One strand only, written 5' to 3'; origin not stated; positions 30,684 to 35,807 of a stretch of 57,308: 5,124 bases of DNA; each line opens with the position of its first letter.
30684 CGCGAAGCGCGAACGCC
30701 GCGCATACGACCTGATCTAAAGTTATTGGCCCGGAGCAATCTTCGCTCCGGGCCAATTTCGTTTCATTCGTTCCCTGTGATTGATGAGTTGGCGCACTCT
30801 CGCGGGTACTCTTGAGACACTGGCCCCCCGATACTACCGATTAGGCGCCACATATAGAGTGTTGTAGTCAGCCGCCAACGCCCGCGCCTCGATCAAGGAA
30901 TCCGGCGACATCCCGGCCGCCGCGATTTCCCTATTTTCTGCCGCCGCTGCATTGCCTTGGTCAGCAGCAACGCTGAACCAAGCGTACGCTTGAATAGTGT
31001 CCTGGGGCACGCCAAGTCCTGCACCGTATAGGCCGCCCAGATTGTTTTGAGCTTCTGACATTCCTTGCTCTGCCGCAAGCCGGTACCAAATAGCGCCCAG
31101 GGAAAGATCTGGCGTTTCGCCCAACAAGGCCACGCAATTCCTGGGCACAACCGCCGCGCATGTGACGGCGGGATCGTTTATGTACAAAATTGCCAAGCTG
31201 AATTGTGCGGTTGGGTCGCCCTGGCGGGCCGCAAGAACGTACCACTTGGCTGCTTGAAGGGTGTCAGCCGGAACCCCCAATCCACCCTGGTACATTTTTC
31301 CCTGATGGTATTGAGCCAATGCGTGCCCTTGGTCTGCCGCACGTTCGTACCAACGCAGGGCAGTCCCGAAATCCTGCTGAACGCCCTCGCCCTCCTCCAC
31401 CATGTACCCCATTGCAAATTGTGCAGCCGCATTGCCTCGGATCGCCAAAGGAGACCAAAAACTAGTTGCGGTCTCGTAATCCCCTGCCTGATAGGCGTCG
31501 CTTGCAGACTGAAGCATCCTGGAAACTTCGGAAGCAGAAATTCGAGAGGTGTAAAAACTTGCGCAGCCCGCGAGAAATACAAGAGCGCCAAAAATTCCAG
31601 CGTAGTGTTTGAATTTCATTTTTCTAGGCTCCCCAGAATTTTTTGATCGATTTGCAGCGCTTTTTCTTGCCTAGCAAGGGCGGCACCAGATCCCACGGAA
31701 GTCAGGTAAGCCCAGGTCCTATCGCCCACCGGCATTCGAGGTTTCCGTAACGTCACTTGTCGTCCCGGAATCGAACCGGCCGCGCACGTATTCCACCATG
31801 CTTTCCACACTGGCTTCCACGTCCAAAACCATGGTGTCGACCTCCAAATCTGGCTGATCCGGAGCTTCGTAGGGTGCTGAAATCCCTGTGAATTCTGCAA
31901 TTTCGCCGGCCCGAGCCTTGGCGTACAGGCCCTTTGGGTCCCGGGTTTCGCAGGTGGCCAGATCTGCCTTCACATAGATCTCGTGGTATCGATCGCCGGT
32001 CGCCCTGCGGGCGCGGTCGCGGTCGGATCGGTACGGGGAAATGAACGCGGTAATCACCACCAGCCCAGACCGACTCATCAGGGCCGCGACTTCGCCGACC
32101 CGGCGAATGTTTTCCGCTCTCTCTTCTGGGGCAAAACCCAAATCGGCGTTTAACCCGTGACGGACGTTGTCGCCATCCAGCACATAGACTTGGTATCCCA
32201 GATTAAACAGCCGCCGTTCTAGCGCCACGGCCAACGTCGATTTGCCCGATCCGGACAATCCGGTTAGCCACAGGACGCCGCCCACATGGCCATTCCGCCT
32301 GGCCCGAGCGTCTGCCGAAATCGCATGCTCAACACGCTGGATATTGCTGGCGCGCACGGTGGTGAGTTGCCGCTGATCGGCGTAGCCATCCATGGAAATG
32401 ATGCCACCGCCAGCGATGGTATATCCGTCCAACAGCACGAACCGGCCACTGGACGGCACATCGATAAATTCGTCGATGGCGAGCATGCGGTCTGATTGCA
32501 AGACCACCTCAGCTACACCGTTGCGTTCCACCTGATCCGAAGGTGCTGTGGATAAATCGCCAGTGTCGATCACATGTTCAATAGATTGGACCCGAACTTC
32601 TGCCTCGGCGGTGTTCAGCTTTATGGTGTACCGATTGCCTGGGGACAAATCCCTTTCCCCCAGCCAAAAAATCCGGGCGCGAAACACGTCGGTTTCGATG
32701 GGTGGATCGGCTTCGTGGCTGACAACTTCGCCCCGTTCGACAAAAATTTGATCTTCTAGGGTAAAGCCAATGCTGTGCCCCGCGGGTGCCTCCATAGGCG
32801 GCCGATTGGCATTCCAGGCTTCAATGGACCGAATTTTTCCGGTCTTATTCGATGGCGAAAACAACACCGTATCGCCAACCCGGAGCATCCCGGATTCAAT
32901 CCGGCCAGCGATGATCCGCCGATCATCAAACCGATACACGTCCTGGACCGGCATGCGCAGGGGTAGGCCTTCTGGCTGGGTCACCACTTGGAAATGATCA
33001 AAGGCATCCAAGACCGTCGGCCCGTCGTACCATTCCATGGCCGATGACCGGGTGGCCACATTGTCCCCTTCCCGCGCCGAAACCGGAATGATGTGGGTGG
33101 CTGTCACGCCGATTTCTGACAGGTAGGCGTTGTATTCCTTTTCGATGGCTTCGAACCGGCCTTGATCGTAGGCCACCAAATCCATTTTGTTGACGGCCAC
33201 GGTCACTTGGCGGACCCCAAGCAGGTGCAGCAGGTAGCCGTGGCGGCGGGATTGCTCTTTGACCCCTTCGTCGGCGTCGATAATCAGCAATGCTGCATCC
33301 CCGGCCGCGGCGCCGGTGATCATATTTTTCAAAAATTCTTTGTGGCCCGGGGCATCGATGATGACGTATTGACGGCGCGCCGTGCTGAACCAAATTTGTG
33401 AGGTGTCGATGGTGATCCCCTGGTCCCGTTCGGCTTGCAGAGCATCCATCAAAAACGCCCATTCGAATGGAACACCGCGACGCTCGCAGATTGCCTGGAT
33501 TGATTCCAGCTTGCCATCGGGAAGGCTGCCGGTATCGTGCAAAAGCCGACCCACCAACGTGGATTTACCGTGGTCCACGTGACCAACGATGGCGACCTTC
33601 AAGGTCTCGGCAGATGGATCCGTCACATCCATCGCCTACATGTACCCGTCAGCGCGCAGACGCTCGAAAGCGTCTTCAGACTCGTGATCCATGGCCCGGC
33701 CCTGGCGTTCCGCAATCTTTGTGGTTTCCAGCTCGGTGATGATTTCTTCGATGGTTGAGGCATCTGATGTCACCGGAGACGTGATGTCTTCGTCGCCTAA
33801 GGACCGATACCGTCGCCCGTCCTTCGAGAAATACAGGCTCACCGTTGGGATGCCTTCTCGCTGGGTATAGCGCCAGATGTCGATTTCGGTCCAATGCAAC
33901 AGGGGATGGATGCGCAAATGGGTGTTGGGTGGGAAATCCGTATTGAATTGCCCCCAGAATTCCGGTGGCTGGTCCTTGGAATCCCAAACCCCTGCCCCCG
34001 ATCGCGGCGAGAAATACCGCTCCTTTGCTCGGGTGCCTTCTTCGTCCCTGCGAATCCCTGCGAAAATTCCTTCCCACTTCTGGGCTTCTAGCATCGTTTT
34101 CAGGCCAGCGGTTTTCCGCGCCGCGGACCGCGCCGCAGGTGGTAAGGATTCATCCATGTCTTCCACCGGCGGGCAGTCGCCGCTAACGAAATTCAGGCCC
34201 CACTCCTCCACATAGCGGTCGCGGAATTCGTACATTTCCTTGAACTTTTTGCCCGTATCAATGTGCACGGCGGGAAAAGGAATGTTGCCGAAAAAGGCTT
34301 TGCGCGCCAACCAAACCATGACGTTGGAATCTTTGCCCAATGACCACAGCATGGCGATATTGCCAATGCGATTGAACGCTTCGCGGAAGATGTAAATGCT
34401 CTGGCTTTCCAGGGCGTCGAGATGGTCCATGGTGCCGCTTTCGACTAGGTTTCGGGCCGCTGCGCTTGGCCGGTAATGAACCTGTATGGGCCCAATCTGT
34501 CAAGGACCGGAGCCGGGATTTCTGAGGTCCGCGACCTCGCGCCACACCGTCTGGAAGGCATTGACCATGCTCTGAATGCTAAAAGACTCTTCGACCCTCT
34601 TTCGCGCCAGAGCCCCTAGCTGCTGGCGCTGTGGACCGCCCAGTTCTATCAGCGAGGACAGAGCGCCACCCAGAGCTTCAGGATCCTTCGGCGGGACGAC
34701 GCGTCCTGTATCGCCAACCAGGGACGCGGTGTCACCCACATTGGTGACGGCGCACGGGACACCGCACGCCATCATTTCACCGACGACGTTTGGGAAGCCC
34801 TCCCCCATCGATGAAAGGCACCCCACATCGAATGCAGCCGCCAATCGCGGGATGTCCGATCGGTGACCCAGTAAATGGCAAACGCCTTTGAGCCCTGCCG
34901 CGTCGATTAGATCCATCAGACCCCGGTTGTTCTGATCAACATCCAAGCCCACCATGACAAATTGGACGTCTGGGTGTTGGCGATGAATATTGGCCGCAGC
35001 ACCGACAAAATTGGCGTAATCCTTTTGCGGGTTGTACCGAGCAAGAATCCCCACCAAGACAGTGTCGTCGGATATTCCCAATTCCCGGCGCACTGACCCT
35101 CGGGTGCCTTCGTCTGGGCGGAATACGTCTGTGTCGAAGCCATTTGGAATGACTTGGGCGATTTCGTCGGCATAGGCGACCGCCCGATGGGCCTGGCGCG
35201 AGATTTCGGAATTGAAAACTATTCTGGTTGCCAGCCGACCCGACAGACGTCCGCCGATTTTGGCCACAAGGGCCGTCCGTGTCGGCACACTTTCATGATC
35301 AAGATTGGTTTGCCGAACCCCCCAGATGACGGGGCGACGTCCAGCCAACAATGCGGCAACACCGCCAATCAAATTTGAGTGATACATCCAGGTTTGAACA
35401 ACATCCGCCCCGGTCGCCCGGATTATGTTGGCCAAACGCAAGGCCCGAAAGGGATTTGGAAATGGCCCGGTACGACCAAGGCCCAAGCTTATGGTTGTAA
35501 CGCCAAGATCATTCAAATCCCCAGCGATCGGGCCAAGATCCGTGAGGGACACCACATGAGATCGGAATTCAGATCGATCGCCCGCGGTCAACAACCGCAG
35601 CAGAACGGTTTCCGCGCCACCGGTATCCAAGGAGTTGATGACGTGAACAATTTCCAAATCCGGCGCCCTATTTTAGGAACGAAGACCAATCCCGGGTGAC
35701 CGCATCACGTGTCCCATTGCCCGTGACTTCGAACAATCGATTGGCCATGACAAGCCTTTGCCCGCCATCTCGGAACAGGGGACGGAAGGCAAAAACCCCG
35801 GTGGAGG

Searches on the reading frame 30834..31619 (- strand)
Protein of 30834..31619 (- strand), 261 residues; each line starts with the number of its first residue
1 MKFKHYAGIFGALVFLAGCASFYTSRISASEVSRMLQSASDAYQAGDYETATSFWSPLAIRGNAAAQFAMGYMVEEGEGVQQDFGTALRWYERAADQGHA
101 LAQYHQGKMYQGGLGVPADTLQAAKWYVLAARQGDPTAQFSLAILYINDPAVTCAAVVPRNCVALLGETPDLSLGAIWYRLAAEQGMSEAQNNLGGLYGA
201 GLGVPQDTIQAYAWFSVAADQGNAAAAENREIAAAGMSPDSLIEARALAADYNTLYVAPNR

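Call 9: search_protein_families(library=pfam, proteins=[window:30834-31619:-], max_evalue=0.001)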
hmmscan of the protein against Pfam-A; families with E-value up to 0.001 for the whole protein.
window:30834-31619:- (261 aa): 1 family
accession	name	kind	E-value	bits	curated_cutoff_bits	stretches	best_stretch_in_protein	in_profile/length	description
PF08238.18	Sel1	-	3.8e-34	116.3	30.7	3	64-99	1-36/36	Sel1 repeat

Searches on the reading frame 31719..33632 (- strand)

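Call 9: search_protein_families(library=pfam, proteins=[window:31719-33632:-], max_evalue=0.001)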
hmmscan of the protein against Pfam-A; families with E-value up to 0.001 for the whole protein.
window:31719-33632:- (637 aa): 14 families
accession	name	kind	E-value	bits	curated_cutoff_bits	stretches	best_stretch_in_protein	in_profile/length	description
PF01583.26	APS_kinase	-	2.2e-65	219.8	21.1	1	452-599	3-152/152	Adenylylsulphate kinase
PF00009.33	GTP_EFTU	-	8.8e-47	159.6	26.5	1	10-210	3-181/188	Elongation factor Tu GTP binding domain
PF22594.2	GTP-eEF1A_C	-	3.1e-16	60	27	1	317-412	2-100/101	GTP-eEF1A C-terminal domain-like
PF13671.12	AAA_33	-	1.2e-07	32.6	27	1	453-564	1-114/143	AAA domain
PF01926.29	MMR_HSR1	-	6.8e-07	29.8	21.9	0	68-132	27-97/113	50S ribosome-binding GTPase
PF03144.31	GTP_EFTU_D2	-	1.2e-06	29.3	30.3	1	239-276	2-44/73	Elongation factor Tu domain 2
PF13238.12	AAA_18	-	4.2e-06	27.7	29.4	1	456-560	3-103/128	AAA domain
PF08433.16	KTI12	-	8.4e-06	25.9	22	1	456-569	6-120/271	Chromatin associated protein KTI12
PF13555.12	AAA_29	-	0.00015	21.8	27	0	452-468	23-39/61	P-loop containing region of AAA domain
PF03193.22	RsgA_GTPase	-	0.00034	20.9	30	0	452-473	107-128/174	RsgA GTPase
PF01656.29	CbiA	-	0.00046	20.6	25.4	0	459-520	7-66/125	CobQ/CobB/MinD/ParA nucleotide binding domain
PF00005.33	ABC_tran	-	0.0005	21.1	25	0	451-475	11-35/137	ABC transporter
PF13191.12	AAA_16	-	0.00079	20.4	32.6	0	431-492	9-63/167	AAA ATPase domain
PF20720.3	nSTAND3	-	0.00086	19.5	27.2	0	452-488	18-52/155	Novel STAND NTPase 3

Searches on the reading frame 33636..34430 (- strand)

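Call 9: search_protein_families(library=pfam, proteins=[window:33636-34430:-], max_evalue=0.001)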
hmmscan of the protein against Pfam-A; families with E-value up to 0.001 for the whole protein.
window:33636-34430:- (264 aa): 1 family
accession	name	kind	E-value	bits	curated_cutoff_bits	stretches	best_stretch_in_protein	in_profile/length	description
PF01507.26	PAPS_reduct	-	1.7e-35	123.1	22.5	1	24-219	1-175/175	Phosphoadenosine phosphosulfate reductase domain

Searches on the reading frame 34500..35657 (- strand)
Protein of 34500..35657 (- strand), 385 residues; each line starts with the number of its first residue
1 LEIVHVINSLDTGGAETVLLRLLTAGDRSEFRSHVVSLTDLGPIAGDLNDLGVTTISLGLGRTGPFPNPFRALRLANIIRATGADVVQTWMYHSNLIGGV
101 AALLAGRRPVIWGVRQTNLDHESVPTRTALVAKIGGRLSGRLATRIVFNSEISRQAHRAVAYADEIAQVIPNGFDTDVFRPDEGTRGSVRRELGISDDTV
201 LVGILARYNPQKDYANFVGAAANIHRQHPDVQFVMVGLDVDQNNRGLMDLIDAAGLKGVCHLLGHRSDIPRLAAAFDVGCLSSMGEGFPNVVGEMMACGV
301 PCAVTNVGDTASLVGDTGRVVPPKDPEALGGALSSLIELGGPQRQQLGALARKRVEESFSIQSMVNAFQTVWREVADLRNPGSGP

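Call 9: search_protein_families(library=pfam, proteins=[window:34500-35657:-], max_evalue=0.001)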
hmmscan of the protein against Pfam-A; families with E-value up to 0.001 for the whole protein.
window:34500-35657:- (385 aa): 4 families
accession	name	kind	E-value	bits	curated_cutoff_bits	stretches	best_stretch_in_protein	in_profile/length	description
PF00534.26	Glycos_transf_1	-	4.8e-25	88.5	26.4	1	190-354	6-172/172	Glycosyl transferases group 1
PF13692.12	Glyco_trans_1_4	-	1.3e-24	87.5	27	1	202-338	4-141/142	Glycosyl transferases group 1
PF13439.12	Glyco_transf_4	-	1.5e-15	58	28.5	1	13-177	2-169/170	Glycosyltransferase Family 4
PF13579.12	Glyco_trans_4_4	-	2e-10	41.7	29.7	1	13-173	1-158/158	Glycosyl transferase 4-like domain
